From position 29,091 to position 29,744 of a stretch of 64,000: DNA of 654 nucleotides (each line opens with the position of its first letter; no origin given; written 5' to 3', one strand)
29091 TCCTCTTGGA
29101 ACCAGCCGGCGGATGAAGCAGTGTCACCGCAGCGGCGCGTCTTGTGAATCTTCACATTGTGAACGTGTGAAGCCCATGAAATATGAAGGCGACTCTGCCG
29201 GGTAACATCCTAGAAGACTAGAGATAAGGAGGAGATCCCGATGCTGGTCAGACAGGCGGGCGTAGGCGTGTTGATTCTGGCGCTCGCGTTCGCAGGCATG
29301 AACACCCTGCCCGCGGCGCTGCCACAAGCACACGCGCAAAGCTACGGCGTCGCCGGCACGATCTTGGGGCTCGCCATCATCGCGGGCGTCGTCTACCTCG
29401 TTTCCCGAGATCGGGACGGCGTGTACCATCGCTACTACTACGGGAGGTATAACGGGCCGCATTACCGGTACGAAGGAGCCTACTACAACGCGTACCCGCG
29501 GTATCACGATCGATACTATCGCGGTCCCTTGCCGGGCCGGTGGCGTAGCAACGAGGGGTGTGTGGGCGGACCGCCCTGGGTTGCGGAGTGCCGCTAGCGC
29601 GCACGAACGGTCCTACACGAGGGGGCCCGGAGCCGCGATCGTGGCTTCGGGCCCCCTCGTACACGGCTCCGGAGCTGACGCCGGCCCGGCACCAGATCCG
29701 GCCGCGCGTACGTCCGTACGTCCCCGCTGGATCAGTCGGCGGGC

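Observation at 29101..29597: AT-rich operator of overlapping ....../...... palindromes driving a small Tyr/Arg-rich secreted protein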

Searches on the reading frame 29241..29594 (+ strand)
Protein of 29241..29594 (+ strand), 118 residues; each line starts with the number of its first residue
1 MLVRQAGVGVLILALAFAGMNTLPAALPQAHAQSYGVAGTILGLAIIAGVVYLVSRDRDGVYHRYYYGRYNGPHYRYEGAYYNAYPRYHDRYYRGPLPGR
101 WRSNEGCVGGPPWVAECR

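Call 11: search_protein_families(library=pfam, proteins=[window:29241-29594:+], max_evalue=0.01)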
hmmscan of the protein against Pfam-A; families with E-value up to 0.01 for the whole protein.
window:29241-29594:+ (118 aa): 0 families

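Call 12: find_homologous_proteins(query=window:29241-29594:+, max_evalue=0.01)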
Query window:29241-29594:+ (118 aa): 15 proteins with E <= 0.01 among 62 candidates.
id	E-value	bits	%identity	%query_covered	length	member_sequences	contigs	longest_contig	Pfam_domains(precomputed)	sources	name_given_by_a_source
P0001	2.0e-74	266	100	100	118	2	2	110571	-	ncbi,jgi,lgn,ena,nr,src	ncbi:MAG TPA: hypothetical protein VKZ50_13440 [bacterium]|nr:hypothetical protein [bacterium]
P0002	2.2e-47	178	72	100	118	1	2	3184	-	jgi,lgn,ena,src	-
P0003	9.3e-43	163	65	98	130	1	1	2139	-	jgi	jgi:hypothetical protein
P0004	4.0e-38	148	62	97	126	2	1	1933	-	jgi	-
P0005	4.0e-37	145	57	98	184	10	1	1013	-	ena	-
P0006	7.2e-36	141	56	98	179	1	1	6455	-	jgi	jgi:hypothetical protein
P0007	4.8e-33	132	59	91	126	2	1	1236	-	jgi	jgi:hypothetical protein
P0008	8.9e-33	131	54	99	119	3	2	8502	-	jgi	jgi:hypothetical protein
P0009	2.6e-32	130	66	86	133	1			-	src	-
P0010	4.8e-32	129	56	100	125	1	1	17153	-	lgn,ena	-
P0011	5.7e-32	128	55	99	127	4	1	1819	-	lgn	-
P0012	8.9e-32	128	52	98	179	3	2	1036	-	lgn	-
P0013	2.6e-31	126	53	98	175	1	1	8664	-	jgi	jgi:hypothetical protein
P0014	2.7e-27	113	63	83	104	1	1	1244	-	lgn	-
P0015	6.4e-11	60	70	42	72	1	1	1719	-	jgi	jgi:hypothetical protein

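Call 14: find_encoding_contigs(protein=P0001, flank=3000, max_places=4)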
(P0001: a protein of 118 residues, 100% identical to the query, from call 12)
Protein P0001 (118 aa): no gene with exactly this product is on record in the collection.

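Call 15: find_encoding_contigs(protein=P0010, flank=4000, max_places=3)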
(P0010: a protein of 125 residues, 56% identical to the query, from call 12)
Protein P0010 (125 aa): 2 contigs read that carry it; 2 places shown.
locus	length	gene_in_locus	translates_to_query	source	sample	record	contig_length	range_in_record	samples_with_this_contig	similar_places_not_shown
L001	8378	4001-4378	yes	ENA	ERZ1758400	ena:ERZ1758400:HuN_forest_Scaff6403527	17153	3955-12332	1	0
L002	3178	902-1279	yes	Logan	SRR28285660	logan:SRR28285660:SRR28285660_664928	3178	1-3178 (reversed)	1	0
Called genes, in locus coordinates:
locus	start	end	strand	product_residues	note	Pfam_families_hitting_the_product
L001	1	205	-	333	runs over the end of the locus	PF02424:ApbE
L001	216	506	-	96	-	-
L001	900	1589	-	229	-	PF04264:YceI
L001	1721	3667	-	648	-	PF00122:E1-E2_ATPase, PF00702:Hydrolase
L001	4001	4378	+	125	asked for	-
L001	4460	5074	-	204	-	-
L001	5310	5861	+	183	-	-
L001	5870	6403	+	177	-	PF00188:CAP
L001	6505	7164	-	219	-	-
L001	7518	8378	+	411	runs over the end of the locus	-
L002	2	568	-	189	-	?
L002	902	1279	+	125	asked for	-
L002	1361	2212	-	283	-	-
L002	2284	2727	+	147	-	-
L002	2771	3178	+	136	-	?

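Call 16: find_encoding_contigs(protein=P0008, flank=4000, max_places=3)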
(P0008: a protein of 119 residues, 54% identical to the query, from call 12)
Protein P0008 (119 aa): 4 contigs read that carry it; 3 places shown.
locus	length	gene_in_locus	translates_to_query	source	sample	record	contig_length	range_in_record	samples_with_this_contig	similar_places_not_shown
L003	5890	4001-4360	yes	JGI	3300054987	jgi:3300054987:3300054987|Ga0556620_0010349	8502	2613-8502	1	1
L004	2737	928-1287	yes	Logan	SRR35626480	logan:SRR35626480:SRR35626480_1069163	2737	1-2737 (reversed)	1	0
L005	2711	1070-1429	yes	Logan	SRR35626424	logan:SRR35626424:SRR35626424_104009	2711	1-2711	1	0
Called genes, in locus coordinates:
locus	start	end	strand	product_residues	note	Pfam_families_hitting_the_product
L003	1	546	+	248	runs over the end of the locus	PF08546:ApbA_C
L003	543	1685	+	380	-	PF01546:Peptidase_M20, PF07687:M20_dimer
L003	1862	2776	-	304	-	PF00665:rve, PF13683:rve_3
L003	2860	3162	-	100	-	PF01527:HTH_Tnp_1, PF13518:HTH_28, PF13551:HTH_29 (weak)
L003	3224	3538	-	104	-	PF01042:Ribonuc_L-PSP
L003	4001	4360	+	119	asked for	-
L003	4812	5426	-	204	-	PF18914:DUF5666 (faint)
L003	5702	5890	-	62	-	?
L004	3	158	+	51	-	?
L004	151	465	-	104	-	PF01042:Ribonuc_L-PSP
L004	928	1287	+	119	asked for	-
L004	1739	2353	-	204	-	PF18914:DUF5666 (faint)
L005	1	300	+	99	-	?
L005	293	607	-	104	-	PF01042:Ribonuc_L-PSP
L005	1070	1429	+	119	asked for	-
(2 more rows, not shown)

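Call 17: find_encoding_contigs(protein=P0013, flank=4000, max_places=3)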
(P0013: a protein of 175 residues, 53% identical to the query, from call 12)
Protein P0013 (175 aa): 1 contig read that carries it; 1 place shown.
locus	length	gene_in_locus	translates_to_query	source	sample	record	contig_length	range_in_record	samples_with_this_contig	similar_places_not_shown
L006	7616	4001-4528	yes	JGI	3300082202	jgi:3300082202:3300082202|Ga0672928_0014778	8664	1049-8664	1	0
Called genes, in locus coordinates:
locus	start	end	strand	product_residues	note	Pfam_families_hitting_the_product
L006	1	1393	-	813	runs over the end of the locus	?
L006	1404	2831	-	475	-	PF00817:IMS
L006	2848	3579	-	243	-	-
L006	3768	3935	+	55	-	-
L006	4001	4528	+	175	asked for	-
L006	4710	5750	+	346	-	PF00989:PAS, PF13188:PAS_8 (weak), PF08448:PAS_4, PF13426:PAS_9, PF08447:PAS_3 (weak), PF00990:GGDEF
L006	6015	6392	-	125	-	PF25212:HVO_A0114, PF12840:HTH_20 (weak), PF09339:HTH_IclR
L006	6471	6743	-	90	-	-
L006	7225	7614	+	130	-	?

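Call 18: find_encoding_contigs(protein=P0006, flank=4000, max_places=3)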
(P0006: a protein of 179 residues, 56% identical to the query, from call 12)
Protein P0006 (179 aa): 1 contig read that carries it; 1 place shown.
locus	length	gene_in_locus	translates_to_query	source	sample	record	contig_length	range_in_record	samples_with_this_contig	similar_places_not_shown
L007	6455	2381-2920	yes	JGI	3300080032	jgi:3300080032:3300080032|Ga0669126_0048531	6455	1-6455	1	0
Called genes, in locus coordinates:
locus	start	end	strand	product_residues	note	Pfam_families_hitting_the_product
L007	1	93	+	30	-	?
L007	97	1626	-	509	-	PF00171:Aldedh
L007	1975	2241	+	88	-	PF02922:CBM_48 (weak)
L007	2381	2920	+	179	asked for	-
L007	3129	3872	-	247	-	-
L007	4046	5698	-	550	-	-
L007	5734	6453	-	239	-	?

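Call 19: find_encoding_contigs(protein=P0002, flank=4000, max_places=3)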
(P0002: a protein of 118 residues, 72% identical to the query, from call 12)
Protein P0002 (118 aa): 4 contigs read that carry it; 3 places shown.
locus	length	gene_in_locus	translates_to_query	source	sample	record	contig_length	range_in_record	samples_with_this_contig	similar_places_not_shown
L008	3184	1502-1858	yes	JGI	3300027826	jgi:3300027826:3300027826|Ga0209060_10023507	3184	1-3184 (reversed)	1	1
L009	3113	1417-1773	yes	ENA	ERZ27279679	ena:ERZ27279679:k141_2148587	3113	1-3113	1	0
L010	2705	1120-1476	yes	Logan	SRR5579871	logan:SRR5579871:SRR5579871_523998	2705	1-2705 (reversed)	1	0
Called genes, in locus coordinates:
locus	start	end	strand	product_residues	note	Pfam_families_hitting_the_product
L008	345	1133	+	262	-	PF01068:DNA_ligase_A_M, PF01331:mRNA_cap_enzyme (faint)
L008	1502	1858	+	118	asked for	-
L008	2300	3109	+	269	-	-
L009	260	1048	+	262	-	PF01068:DNA_ligase_A_M, PF01331:mRNA_cap_enzyme (faint)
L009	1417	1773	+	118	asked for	-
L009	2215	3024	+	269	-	-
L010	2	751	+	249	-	?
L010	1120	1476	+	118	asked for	-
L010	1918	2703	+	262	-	?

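Call 21: find_related_loci(query=A1, collection=genome_contigs, flank=5000)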
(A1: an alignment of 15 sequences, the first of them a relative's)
Query A1 (118 aa) in genome_contigs; peptide patterns used: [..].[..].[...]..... (x = any residue, [..] = any of these).
128 stretches matched a pattern; 1 encode a relative of the query (tblastn E <= 1e-3); 1 distinct loci.
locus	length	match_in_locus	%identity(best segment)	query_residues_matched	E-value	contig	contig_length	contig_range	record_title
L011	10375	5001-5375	52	2-117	3e-33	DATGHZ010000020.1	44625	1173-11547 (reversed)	MAG TPA_asm: bacterium isolate SMAG_U9794 k141_1167573, whole genome shotgun sequence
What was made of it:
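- Tried and rejected: The genome_contigs scan found only one distant relative, in an unclassified MAG (call 21).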

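Call 22: find_related_loci(query=A1, collection=metagenome_contigs, flank=3000)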
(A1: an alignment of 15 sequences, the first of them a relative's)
Query A1 (118 aa) in metagenome_contigs; peptide patterns used: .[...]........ (x = any residue, [..] = any of these).
290 stretches matched a pattern; 10 encode a relative of the query (tblastn E <= 1e-3); 10 distinct loci.
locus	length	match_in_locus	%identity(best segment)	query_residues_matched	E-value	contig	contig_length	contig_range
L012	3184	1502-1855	72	1-118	4e-52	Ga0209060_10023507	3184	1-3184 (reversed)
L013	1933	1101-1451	62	3-117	2e-43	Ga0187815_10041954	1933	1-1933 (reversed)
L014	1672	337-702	57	2-117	3e-42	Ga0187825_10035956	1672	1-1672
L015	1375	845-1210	57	2-117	9e-43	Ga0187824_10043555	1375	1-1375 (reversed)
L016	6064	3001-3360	56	1-118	1e-39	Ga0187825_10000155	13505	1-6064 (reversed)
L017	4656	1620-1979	56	1-118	3e-39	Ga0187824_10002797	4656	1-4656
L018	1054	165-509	57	3-117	6e-40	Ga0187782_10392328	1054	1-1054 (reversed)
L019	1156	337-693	55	2-118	1e-34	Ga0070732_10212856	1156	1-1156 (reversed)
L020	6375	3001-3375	52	2-117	1e-32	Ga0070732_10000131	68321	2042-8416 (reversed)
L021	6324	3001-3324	59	2-107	8e-27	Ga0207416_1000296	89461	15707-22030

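Call 30: find_encoding_contigs(protein=P0003, flank=3000, max_places=3)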
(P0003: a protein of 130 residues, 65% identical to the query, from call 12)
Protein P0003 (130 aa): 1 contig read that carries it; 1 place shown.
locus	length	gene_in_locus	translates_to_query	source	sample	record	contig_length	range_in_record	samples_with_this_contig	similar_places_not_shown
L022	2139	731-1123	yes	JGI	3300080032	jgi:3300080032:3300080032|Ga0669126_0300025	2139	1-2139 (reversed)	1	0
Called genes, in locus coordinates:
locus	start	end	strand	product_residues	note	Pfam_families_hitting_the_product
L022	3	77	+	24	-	?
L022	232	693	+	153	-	PF00011:HSP20, PF17886:ArsA_HSP20 (weak)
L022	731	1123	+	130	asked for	-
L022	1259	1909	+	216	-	PF00571:CBS, PF04972:BON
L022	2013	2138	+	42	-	?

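Call 31: find_encoding_contigs(protein=P0007, flank=3000, max_places=3)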
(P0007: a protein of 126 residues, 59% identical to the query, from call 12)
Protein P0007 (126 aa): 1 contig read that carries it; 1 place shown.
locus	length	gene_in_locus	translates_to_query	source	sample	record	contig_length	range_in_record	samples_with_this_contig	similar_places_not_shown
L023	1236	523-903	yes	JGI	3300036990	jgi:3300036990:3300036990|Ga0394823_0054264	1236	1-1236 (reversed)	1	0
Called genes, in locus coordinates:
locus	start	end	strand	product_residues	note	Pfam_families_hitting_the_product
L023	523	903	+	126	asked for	-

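Call 43: predict_structure(alignment_id=A1)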
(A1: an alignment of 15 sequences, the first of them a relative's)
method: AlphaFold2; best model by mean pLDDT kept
length: 118 residues; sequences in the alignment: 15
mean_pLDDT: 55.1   pTM: 0.29
mean pLDDT of the five models: 55.1, 54.0, 53.5, 53.3, 50.7
residues with pLDDT >= 90: 0; 70-90: 28; 50-70: 35; < 50: 55
segments of 3 or more residues with pLDDT < 50: 56-68, 79-83, 85-118
pLDDT, mean of each block of 10 residues (from residue 1): 67 76 57 66 79 55 42 51 44 41 40 41
secondary structure, 60 per line:
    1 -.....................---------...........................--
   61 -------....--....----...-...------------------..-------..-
elements in order: H2-22 H32-58 E68-71 E74-77
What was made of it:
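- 29241..29597 (+): 118-aa protein. It has a signal-like hydrophobic segment ending ..LPQAHAQ, a second hydrophobic helix (res 35-54), and a 64-aa tail that is 20% Tyr, 17% Arg, 14% Gly and 9% Pro, with Cys107 and Cys117. AlphaFold2 predicts helices 2-22 and 32-58 and a disordered tail, mean pLDDT 55 (call 43).
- On Sec-secreted soluble protein: AlphaFold2 models a helix at 32-58 (call 43).
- Tried and rejected: The AlphaFold2 model has mean pLDDT 55 and a disordered tail, so I ran no fold search (call 43).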

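Call 47: search_protein_representatives(alignment_id=A1)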
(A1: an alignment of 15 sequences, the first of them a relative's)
Query: 15 sequences, 122 profile positions. Proteins with E-value up to 0.001 (for the whole library): 16; up to 1e-10: 5; up to 1e-30: 3. The best 16 are listed.
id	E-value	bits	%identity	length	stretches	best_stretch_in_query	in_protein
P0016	1.1e-45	170.7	-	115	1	4-110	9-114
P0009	3.6e-40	152.9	-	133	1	4-106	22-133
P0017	6.9e-40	151.9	-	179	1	10-121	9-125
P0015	3.8e-18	81.7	-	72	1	3-53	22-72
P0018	8.5e-12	61.2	-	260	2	28-81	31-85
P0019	1.5e-09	54.0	-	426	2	39-110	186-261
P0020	2.9e-06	43.4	-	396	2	34-86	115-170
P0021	5.7e-06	42.4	-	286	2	25-93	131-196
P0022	4.5e-05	39.5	-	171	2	37-86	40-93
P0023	5.2e-05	39.3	-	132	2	13-89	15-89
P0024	7.6e-05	38.8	-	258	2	26-109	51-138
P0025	7.6e-05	38.8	-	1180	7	34-73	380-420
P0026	1.1e-04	38.3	-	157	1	37-111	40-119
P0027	1.6e-04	37.8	-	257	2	17-96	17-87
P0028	6.4e-04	35.8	-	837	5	25-84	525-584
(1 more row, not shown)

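Call 51: search_protein_families(library=pfam, proteins=[P0019, P0020, P0021, P0027, P0018, P0017, L003:4815-5426:-, L001:4463-5074:-], max_evalue=1)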
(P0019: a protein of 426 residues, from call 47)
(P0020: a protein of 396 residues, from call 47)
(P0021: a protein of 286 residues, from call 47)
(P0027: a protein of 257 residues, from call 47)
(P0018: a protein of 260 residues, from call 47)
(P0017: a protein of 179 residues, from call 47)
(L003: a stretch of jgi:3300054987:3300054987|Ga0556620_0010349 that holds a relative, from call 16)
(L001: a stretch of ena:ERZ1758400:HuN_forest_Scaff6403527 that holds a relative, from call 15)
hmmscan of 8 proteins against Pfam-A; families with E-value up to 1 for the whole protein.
P0019 (426 aa): 0 families

P0020 (396 aa): 0 families

P0021 (286 aa): 0 families

P0027 (257 aa): 0 families

P0018 (260 aa): 2 families
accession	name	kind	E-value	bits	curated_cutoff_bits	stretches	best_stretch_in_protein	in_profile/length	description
PF11174.13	DUF2970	-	0.2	11.9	27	1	36-58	29-51/56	Protein of unknown function (DUF2970)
PF11021.13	DUF2613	-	0.36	11.4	22.1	0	42-60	11-29/55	Protein of unknown function (DUF2613)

P0017 (179 aa): 1 family
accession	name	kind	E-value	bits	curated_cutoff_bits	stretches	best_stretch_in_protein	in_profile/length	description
PF11040.13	DGF-1_C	-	0.25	11.4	27.3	1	37-100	75-136/259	Dispersed gene family protein 1 C-terminal domain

L003:4815-5426:- (204 aa): 5 families
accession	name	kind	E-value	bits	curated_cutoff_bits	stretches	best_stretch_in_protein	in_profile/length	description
PF18914.6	DUF5666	-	5.7e-09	36.6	27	2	155-194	19-56/60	Domain of unknown function (DUF5666)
PF19135.5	DUF5818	-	0.025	14.6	27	1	169-197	26-54/57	Protein of unknown function (DUF5818)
PF11604.15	CusF_Ec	-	0.029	14.7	27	0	73-104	41-71/72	Copper binding periplasmic protein CusF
PF12607.13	DUF3772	-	0.16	12.2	25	1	97-115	29-47/63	Protein of unknown function (DUF3772)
PF24155.1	DUF7406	-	0.19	12.1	28.4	0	184-204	22-42/52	Domain of unknown function (DUF7406)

L001:4463-5074:- (204 aa): 2 families
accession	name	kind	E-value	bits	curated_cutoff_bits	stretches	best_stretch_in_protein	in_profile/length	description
PF00960.24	Neocarzinostat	-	0.085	13.3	25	1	99-133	4-38/110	Neocarzinostatin family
PF24770.2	Ig-CFAP74_2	-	0.21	12.5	27.4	1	109-131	145-167/185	CFAP74 second Ig-like domain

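Call 61: search_protein_families(library=ncbifam, proteins=[P0001, P0017, P0019, P0020, P0027], max_evalue=0.1)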
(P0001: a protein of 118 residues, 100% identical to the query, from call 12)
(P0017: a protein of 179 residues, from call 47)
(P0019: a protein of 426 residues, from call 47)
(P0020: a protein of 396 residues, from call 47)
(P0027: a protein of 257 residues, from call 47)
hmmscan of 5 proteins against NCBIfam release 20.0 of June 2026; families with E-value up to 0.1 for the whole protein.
P0001 (118 aa): 0 families

P0017 (179 aa): 0 families

P0019 (426 aa): 0 families

P0020 (396 aa): 0 families

P0027 (257 aa): 0 families

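Call 83: search_protein_families(library=pfam, proteins=[L008:2300-3106:+], max_evalue=1)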
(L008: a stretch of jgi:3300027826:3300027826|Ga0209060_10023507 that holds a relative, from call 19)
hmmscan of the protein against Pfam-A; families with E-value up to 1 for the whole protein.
L008:2300-3106:+ (269 aa): 13 families
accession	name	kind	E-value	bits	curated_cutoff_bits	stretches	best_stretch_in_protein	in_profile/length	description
PF19575.5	HTH_58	-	2.8e-05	24.4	23.8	1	11-46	15-50/62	Helix-turn-helix domain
PF00665.32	rve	-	3.1e-05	24.6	32.6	1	166-251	25-102/102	Integrase core domain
PF13936.12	HTH_38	-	0.00013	22.1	27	1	4-45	3-43/44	Helix-turn-helix domain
PF04545.22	Sigma70_r4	-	0.00099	19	24.1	1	12-46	10-44/50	Sigma-70, region 4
PF13384.12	HTH_23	-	0.0041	17.3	24.6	1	14-45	10-40/50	Homeodomain-like domain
PF04297.20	UPF0122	-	0.028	15.1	22.7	1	9-48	21-59/101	Putative helix-turn-helix protein, YlxM / p13 like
PF04967.18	HTH_10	-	0.031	14.5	23.1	1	22-47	23-48/53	HTH DNA binding domain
PF07750.17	GcrA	-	0.035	14.9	26.9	1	13-52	9-49/155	GcrA cell cycle regulator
PF01527.26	HTH_Tnp_1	-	0.058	14.1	24.1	1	4-53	5-54/75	Transposase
PF08281.18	Sigma70_r4_2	-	0.059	13.5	25.7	1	15-46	19-50/54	Sigma-70, region 4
PF00165.29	HTH_AraC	-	0.061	13.9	26.6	1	17-46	3-32/42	Bacterial regulatory helix-turn-helix proteins, AraC family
PF13412.12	HTH_24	-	0.07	13.2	21.9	1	21-46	16-41/48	Winged helix-turn-helix DNA-binding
PF00392.27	GntR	-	0.14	12.3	27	1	13-50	12-52/64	Bacterial regulatory proteins, gntR family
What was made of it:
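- The gene sits in a rearranged neighbourhood: an amidohydrolase remnant lies downstream here, and transposase genes flank L008 and L003 (calls 16, 83).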

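Call 85: search_solved_structures(query=A1, max_evalue=10)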
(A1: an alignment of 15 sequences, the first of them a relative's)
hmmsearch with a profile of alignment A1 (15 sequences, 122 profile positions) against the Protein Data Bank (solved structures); distinct sequences matched with E-value up to 10: 6.
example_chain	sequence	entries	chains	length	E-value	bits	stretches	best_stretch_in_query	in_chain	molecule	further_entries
2nrj_A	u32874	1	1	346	1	12.5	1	40-62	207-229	Hbl B protein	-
9u9h_A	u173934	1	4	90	1.4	12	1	8-55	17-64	Virion membrane protein OPG140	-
6p42_A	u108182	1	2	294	1.6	11.9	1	77-119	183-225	Cytochrome c peroxidase, mitochondrial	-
1beq_A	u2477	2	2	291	1.6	11.9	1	77-119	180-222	CYTOCHROME C PEROXIDASE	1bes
6p41_A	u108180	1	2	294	1.6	11.9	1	77-119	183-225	Cytochrome c peroxidase, mitochondrial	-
5cih_A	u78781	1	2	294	1.6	11.8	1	77-119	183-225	Cytochrome c peroxidase, mitochondrial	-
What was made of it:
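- On Any curated protein family (Pfam, NCBIfam, PHROGs, PDB sequences): The best PDB sequence hit has E = 1 (call 85).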

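Call 86: search_protein_families(library=phrogs, proteins=[P0001, P0019], max_evalue=0.1)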
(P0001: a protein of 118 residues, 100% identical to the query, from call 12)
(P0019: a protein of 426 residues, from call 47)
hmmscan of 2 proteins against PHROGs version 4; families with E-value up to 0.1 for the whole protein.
P0001 (118 aa): 0 families

P0019 (426 aa): 0 families
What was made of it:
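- On Any curated protein family (Pfam, NCBIfam, PHROGs, PDB sequences): There are no families in Pfam (calls 11, 51), NCBIfam (call 61) or PHROGs (call 86).
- Closest known: Small uncharacterised bacterial membrane proteins. Different: There is no match in Pfam, NCBIfam, PHROGs or PDB sequences (calls 11, 61, 85, 86).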
